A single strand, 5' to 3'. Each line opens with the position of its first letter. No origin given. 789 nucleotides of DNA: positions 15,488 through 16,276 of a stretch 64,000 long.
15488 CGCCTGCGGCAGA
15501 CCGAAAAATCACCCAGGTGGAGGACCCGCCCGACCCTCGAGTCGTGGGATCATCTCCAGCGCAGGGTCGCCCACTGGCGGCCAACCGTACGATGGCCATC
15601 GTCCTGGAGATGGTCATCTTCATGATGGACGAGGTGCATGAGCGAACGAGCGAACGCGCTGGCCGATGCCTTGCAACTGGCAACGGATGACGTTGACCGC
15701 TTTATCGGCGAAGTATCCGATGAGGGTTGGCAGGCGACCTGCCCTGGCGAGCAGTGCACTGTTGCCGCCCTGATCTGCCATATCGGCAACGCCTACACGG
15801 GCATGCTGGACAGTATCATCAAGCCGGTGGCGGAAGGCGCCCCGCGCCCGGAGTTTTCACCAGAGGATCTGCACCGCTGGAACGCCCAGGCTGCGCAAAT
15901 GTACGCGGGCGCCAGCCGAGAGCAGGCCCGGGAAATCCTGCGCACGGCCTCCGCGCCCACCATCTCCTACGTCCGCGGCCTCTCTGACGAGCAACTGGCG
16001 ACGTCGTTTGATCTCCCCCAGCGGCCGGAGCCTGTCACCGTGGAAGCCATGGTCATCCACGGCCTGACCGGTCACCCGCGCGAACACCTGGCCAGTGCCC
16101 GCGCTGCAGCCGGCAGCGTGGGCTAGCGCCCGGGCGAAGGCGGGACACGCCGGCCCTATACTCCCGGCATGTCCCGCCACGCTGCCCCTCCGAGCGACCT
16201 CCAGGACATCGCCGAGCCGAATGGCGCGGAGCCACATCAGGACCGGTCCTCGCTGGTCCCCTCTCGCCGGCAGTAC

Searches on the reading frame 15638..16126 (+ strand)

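Call 25: search_protein_families(library=pfam, proteins=[window:15638-16126:+], max_evalue=0.0001)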
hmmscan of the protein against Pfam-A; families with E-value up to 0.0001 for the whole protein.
window:15638-16126:+ (162 aa): 2 families
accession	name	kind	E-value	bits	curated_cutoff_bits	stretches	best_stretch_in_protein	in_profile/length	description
PF12867.12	DinB_2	-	8.9e-11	42.8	24.8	1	12-152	2-126/128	DinB superfamily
PF11716.13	MDMPI_N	-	5e-08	34.2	24.2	1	13-133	2-121/140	Mycothiol maleylpyruvate isomerase N-terminal domain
